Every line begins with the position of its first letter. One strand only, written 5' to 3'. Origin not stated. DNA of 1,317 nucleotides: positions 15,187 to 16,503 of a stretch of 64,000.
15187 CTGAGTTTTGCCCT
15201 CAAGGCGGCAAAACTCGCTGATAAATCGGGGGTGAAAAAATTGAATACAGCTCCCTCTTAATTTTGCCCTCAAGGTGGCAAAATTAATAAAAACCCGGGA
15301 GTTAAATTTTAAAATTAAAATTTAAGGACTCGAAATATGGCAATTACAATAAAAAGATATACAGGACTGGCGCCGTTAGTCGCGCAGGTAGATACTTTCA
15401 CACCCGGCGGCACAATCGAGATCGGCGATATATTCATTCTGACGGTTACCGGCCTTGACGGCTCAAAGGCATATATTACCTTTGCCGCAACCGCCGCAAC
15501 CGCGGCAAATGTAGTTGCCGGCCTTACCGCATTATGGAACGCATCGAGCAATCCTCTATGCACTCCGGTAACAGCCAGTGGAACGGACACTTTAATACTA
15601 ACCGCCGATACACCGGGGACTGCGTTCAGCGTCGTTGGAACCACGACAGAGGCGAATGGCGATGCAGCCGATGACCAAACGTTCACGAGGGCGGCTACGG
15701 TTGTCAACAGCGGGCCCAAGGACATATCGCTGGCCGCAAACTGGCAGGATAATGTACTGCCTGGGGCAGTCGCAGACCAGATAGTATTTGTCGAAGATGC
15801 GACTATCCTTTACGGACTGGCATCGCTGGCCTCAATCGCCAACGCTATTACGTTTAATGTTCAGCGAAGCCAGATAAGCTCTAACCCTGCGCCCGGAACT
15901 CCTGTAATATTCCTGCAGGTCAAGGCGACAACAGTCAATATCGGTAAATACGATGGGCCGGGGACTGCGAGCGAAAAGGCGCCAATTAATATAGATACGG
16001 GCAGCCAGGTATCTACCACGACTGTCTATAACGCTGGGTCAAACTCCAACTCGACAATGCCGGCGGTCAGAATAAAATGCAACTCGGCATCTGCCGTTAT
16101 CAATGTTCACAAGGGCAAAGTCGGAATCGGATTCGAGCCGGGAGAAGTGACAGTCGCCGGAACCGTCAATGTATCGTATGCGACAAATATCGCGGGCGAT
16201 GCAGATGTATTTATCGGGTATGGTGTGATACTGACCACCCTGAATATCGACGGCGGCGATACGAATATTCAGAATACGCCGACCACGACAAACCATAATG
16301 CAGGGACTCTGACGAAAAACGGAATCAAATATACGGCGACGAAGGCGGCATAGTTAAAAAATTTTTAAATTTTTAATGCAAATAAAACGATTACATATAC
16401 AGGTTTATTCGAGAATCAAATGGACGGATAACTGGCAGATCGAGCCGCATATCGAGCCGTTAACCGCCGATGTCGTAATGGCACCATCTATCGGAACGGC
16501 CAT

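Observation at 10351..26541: Family of conserved nested-hairpin intergenic elements with covarying stems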

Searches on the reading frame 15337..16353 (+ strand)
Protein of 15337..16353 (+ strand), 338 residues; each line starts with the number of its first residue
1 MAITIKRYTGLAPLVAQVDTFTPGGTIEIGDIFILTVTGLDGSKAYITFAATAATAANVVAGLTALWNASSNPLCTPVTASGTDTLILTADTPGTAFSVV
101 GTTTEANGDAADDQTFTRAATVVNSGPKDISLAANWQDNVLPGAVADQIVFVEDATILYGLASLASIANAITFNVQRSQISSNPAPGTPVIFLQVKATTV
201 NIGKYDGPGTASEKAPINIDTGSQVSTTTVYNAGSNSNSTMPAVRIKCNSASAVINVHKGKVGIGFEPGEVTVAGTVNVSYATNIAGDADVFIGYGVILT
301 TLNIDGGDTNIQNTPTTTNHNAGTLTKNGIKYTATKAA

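Call 12: search_protein_families(library=phrogs, proteins=[window:15337-16353:+])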
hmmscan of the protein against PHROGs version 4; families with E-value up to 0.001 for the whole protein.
window:15337-16353:+ (338 aa): 0 families

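Call 13: search_protein_families(library=pfam, proteins=[window:15337-16353:+])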
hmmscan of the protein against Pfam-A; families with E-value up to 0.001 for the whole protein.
window:15337-16353:+ (338 aa): 0 families

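Call 22: find_related_loci(query=window:15337-16353:+, collection=viral_contigs, flank=10000)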
Query window:15337-16353:+ (338 aa) in viral_contigs; peptide patterns used: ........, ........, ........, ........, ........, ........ (x = any residue, [..] = any of these).
14 stretches matched a pattern; 2 encode a relative of the query (tblastn E <= 1e-3); 2 distinct loci.
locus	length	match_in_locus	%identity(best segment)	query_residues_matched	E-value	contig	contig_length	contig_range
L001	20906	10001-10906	49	7-312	9e-72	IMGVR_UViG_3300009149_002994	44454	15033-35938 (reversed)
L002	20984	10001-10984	37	8-328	5e-38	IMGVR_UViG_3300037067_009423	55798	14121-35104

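Call 30: find_encoding_contigs(protein=window:15337-16353:+, flank=10000, max_places=10)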
Protein window:15337-16353:+ (338 aa): 10 contigs read that carry it; 8 places shown.
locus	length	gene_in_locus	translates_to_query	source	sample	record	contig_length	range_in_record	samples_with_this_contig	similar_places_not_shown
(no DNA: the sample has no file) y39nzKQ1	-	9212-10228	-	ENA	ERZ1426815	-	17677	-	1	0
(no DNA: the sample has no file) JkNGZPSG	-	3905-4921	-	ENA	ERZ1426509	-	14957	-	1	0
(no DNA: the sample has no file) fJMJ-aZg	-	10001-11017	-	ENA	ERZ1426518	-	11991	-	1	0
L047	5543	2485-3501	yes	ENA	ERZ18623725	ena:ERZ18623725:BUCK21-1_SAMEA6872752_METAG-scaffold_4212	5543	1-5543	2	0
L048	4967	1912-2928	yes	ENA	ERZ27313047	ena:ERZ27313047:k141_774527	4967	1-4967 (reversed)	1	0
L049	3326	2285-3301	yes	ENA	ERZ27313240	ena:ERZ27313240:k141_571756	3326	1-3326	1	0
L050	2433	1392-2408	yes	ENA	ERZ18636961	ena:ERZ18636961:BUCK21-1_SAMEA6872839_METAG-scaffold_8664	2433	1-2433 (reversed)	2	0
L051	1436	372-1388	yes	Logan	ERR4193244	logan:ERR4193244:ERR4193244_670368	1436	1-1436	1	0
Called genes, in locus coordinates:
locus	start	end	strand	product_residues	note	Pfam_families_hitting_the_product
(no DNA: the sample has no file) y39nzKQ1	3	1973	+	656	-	?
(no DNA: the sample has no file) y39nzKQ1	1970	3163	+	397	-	-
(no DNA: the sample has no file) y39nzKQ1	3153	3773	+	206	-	-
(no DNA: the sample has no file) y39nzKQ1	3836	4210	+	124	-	-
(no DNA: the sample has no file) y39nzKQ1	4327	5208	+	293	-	-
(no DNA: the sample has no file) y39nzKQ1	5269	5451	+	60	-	-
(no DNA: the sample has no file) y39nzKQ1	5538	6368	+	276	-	-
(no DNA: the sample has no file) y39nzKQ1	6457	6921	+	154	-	-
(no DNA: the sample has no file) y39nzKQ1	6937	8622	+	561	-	-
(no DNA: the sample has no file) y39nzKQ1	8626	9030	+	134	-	-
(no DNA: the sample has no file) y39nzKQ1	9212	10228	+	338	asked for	-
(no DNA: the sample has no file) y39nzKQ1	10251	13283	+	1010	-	-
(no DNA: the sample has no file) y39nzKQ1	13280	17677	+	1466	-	?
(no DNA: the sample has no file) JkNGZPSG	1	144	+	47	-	?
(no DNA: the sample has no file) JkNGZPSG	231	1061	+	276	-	-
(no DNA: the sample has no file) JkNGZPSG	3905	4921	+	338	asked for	-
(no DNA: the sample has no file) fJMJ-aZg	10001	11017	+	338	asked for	-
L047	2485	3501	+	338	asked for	-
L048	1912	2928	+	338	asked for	-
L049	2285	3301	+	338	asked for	-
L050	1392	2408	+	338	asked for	-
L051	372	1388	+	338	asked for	-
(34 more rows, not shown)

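Call 31: find_homologous_proteins(query=window:15337-16353:+)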
Query window:15337-16353:+ (338 aa): 127 proteins with E <= 0.001 among 8000 candidates; the best 120 are listed.
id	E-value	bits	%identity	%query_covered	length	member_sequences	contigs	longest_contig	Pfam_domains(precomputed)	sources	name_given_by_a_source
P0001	1.5e-102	361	58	98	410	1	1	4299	-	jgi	jgi:hypothetical protein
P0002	3.1e-100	353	60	94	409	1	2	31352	-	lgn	-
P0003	3.0e-99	350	57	96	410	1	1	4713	-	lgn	-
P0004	3.1e-98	347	57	96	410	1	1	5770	-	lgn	-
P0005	2.7e-93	331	56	96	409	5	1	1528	-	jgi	-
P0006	5.0e-93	330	58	96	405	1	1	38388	-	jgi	jgi:hypothetical protein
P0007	3.9e-92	327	56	96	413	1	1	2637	-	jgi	jgi:hypothetical protein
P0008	5.3e-92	326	55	94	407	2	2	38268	-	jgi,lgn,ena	-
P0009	3.7e-89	317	55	96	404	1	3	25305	-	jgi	-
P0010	4.1e-85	304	54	96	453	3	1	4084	-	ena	-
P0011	1.1e-84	302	52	97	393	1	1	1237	-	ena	-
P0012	1.2e-84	302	54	91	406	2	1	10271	-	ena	-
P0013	2.5e-82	295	52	96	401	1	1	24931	-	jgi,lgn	jgi:hypothetical protein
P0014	5.4e-82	294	52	96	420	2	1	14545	-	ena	-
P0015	1.9e-81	292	53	96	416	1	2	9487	-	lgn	-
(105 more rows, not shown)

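Call 32: find_encoding_contigs(protein=P0002, flank=10000, max_places=2)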
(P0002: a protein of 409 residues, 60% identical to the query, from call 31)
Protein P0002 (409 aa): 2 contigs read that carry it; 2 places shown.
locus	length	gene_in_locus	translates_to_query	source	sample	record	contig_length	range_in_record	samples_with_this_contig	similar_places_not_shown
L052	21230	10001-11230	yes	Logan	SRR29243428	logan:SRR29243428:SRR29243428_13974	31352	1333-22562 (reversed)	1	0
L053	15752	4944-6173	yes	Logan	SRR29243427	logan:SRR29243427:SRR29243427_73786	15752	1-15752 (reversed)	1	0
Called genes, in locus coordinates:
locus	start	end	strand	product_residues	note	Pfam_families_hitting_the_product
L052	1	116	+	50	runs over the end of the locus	-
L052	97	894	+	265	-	PF05135:Phage_connect_1 (faint)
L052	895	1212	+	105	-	PF05521:Phage_HCP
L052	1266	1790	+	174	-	-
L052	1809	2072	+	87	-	-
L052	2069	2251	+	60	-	-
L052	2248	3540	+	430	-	PF13385:Laminin_G_3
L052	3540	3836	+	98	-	PF20137:BubE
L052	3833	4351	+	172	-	-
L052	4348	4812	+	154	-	PF11367:Tail_completion_gp17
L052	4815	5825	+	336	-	PF13385:Laminin_G_3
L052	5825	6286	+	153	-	PF11367:Tail_completion_gp17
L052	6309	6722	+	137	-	PF08813:Phage_tail_3 (weak)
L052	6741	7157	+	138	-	PF16461:Phage_TTP_12 (weak), PF06199:Phage_tail_2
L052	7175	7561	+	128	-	PF06222:Phage_TAC_1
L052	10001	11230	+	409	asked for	-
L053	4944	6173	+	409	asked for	-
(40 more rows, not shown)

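Call 33: find_encoding_contigs(protein=P0006, flank=10000, max_places=2)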
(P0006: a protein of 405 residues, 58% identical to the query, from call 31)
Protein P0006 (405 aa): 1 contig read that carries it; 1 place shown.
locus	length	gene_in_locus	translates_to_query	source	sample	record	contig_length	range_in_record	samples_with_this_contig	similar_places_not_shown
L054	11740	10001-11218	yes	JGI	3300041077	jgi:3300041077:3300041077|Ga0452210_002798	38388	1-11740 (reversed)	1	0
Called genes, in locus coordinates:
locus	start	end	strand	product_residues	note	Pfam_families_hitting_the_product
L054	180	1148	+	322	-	PF10124:Mu-like_gpT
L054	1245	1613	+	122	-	-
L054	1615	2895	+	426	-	-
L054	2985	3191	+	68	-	-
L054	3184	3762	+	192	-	-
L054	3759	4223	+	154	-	-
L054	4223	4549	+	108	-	-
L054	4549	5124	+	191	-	PF06763:Minor_tail_Z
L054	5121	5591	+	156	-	-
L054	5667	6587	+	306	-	-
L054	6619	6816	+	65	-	-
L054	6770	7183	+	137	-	-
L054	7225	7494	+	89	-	-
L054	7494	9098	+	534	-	-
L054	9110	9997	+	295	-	-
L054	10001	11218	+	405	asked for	-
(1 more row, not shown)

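Call 34: find_encoding_contigs(protein=P0008, flank=10000, max_places=2)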
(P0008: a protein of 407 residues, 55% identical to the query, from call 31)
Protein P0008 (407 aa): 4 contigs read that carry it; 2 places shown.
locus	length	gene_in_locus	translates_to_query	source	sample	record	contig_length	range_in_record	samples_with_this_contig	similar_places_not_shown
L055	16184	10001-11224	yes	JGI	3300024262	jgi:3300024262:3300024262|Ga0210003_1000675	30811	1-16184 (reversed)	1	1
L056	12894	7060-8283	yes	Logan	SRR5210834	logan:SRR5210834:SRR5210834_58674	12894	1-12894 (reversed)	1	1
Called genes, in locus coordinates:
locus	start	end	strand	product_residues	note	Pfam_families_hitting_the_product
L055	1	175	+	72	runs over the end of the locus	-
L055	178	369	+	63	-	-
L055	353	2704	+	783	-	PF13385:Laminin_G_3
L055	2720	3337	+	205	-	-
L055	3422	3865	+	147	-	-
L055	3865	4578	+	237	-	-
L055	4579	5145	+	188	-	PF06763:Minor_tail_Z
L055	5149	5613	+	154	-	-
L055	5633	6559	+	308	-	PF18906:Phage_tube_2 (weak)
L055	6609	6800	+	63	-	-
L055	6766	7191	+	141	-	-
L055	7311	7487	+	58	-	-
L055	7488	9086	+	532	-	-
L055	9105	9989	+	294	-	-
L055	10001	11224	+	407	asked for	-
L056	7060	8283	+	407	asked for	-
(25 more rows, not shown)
